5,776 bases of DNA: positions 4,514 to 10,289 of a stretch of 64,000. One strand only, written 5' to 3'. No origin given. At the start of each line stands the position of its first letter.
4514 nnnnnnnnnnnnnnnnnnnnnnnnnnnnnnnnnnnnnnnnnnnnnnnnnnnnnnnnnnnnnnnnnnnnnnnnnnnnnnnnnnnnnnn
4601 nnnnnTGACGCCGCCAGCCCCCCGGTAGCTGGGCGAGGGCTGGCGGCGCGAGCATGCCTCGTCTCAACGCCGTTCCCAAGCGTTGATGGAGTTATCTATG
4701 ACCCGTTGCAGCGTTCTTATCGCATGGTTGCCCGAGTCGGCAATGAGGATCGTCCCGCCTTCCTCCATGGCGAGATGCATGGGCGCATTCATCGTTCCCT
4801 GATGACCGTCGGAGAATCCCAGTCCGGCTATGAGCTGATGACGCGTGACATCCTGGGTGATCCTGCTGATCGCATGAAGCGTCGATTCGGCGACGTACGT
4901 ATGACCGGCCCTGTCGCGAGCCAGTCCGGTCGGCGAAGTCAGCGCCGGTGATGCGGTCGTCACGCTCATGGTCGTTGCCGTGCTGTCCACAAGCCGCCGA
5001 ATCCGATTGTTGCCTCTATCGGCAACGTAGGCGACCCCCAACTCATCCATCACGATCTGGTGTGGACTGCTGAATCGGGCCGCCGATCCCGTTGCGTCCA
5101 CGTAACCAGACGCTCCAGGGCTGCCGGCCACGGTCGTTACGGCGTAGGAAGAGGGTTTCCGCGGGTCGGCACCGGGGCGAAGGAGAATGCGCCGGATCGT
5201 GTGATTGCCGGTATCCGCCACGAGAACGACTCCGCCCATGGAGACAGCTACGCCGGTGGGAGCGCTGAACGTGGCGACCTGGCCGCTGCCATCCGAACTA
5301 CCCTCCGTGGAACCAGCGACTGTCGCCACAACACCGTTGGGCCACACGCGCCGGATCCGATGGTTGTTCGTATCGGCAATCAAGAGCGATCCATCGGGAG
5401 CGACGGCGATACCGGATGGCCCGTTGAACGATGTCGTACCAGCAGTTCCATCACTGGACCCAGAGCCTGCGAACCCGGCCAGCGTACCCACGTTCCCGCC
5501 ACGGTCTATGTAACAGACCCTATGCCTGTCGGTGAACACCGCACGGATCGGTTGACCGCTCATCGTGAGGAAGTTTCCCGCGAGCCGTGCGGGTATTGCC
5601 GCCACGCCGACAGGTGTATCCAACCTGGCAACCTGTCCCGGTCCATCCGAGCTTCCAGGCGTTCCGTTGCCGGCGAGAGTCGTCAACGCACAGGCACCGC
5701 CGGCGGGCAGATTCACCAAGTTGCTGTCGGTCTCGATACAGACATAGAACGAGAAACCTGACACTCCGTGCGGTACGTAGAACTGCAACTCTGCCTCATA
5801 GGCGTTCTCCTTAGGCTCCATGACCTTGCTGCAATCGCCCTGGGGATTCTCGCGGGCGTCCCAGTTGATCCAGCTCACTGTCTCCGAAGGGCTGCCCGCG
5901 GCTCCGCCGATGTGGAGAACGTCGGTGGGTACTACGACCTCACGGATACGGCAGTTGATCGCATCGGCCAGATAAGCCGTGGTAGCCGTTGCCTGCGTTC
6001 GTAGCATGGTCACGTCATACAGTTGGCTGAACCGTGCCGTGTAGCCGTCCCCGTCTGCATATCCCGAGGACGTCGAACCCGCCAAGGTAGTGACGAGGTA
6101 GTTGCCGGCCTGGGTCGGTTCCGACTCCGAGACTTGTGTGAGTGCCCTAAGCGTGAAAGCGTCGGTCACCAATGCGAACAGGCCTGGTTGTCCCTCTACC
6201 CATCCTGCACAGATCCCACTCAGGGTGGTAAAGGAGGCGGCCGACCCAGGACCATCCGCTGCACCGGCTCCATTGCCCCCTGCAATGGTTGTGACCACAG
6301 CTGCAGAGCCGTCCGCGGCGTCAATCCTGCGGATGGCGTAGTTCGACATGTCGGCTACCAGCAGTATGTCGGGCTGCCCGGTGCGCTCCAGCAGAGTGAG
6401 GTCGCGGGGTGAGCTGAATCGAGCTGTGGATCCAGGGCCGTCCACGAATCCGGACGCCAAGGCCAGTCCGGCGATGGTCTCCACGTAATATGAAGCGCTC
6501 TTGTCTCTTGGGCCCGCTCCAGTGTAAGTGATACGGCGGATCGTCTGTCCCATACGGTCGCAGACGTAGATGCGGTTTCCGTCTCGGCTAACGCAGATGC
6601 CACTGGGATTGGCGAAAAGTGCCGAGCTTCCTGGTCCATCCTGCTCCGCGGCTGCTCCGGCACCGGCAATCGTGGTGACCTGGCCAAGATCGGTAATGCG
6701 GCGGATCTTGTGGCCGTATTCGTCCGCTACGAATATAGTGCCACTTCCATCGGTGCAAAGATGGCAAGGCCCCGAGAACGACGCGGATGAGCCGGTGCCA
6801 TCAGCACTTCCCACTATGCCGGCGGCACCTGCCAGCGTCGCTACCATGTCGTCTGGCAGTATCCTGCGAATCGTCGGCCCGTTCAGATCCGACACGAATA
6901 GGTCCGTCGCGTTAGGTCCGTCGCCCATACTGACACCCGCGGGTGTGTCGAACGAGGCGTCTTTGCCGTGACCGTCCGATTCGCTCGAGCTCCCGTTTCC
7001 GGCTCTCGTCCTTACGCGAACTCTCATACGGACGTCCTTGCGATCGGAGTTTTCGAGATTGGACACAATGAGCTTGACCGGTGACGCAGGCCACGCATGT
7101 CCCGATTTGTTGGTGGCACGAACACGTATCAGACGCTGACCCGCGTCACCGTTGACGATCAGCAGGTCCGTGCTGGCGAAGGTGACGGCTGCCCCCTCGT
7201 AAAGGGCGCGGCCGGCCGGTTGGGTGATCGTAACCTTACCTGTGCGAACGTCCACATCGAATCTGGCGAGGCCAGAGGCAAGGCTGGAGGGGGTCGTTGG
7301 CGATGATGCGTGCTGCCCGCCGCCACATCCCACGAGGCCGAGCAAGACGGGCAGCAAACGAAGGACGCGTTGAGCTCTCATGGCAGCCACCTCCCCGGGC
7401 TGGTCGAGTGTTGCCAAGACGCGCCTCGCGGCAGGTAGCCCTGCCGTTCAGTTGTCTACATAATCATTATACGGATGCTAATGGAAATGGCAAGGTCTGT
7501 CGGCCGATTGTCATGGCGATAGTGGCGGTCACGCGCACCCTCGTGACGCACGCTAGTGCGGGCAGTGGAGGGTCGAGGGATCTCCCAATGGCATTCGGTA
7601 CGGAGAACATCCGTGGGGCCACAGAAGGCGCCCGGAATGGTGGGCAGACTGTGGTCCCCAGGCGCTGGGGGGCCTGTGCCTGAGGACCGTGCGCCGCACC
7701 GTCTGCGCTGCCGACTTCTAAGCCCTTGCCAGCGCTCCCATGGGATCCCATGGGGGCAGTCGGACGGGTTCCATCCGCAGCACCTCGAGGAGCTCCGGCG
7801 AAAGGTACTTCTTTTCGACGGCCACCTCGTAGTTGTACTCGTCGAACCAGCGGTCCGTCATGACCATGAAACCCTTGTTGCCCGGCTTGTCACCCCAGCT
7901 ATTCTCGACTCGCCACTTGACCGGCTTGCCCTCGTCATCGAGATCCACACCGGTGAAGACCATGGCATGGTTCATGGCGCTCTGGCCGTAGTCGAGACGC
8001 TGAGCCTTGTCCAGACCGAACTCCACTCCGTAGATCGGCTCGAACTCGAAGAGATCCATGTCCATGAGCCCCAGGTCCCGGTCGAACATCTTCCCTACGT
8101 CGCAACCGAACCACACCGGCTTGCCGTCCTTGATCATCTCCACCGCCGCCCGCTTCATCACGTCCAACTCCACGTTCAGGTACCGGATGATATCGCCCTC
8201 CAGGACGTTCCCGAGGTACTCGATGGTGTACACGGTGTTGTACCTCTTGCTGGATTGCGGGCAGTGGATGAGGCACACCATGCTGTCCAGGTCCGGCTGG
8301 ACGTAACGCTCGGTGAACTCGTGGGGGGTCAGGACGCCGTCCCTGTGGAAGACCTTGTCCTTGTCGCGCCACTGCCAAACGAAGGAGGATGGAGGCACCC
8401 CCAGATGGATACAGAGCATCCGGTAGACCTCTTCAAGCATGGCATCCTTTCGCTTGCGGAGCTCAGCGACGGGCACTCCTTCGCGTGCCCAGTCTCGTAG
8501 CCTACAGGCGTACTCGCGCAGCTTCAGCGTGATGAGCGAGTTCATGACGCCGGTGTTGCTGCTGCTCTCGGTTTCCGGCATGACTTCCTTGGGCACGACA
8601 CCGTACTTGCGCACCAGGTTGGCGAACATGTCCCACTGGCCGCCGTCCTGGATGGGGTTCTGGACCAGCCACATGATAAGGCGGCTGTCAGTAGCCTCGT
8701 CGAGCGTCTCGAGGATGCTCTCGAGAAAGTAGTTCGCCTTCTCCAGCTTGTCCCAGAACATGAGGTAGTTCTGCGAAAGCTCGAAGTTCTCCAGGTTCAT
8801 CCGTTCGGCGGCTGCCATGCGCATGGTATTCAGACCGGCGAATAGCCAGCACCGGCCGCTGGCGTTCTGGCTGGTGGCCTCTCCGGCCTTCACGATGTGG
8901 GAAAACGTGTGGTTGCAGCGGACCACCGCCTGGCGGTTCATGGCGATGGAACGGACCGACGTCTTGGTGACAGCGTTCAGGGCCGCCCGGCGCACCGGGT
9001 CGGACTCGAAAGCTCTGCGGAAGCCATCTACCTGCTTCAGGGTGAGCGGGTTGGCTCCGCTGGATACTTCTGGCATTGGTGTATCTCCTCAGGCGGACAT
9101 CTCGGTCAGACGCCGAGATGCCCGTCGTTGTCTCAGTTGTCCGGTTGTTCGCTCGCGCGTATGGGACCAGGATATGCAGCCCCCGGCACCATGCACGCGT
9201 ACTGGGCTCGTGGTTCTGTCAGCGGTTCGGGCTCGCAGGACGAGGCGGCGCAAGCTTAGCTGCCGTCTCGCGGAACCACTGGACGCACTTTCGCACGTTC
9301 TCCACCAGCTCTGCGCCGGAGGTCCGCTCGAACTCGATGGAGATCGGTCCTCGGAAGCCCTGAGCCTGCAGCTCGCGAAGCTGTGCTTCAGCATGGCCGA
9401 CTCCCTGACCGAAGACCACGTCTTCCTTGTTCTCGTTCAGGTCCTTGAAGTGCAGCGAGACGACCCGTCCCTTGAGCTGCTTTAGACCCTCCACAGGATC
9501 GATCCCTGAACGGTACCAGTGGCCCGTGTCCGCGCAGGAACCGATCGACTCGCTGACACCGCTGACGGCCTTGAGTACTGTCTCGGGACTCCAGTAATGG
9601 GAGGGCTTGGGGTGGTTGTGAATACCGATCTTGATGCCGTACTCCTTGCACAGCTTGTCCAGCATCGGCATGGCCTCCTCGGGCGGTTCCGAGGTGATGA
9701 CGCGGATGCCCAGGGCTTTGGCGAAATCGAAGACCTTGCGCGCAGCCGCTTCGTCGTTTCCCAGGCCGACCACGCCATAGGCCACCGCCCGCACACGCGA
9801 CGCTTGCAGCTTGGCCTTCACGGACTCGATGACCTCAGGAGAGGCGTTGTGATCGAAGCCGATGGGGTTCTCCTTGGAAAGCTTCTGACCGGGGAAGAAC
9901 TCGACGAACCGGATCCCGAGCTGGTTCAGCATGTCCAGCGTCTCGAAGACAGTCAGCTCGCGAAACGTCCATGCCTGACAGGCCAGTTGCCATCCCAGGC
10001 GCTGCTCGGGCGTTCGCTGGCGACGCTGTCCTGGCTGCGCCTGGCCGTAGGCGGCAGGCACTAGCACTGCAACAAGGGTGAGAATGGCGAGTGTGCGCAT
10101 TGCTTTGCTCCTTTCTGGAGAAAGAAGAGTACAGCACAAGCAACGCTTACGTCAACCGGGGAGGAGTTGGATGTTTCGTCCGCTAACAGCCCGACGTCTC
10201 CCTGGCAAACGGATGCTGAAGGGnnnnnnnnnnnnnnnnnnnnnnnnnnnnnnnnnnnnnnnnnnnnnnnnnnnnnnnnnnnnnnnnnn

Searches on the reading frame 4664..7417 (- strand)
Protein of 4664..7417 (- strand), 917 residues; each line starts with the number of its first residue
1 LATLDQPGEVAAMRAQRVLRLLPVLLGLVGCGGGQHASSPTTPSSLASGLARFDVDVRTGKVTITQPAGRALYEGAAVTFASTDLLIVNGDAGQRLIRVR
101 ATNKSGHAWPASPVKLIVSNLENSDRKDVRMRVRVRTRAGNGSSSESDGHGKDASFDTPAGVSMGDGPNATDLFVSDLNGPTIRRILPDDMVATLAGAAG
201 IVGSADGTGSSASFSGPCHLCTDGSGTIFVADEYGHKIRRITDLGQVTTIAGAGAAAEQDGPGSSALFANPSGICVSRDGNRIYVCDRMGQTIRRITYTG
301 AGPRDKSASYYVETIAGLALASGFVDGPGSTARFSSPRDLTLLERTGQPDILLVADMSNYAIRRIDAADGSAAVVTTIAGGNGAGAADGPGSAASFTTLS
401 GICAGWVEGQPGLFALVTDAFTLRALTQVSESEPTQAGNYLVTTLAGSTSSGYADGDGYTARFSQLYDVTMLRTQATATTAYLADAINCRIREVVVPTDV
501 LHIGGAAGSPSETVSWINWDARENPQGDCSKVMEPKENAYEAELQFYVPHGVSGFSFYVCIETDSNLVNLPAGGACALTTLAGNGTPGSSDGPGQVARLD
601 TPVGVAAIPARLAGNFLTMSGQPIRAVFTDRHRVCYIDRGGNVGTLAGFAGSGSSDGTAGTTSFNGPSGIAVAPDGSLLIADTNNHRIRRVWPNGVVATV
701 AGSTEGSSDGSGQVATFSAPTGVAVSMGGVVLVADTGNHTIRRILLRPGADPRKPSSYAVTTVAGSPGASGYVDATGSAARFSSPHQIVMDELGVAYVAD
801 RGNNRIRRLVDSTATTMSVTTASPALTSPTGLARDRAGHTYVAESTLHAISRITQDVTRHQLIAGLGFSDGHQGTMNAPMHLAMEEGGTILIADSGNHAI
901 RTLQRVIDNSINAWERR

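Call 39: search_protein_families(library=pfam, proteins=[window:4664-7417:-], max_evalue=0.001)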
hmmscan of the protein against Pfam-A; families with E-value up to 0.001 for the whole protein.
window:4664-7417:- (917 aa): 4 families
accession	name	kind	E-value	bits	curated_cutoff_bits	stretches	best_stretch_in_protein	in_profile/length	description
PF01436.27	NHL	-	1.7e-37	126.1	20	4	664-689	1-26/28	NHL repeat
PF25021.1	TEN_NHL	-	8.1e-18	64.9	27.1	1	655-691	320-356/357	Teneurin NHL domain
PF24684.1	Vgb_lyase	-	5.1e-08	32.5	50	0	662-701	94-133/290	Virginiamycin B lyase family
PF08450.18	SGL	-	1.8e-06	28.2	26.3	0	271-302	136-167/246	SMP-30/Gluconolactonase/LRE-like region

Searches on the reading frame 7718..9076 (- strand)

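Call 39: search_protein_families(library=pfam, proteins=[window:7718-9076:-], max_evalue=0.001)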
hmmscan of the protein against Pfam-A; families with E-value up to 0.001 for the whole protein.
window:7718-9076:- (452 aa): 2 families
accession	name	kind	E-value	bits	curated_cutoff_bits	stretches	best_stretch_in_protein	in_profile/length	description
PF03051.21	Peptidase_C1_2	-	1e-177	591.8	22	1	11-447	2-438/438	Peptidase C1-like family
PF00112.29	Peptidase_C1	-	2e-05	25.2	20.7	0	364-409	162-205/220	Papain family cysteine protease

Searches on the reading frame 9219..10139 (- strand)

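Call 39: search_protein_families(library=pfam, proteins=[window:9219-10139:-], max_evalue=0.001)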
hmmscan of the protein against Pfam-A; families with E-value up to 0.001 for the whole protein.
window:9219-10139:- (306 aa): 1 family
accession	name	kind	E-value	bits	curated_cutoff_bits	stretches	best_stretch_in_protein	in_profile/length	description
PF01261.30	AP_endonuc_2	-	1.2e-20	74.7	31.1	1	70-291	3-248/249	Xylose isomerase-like TIM barrel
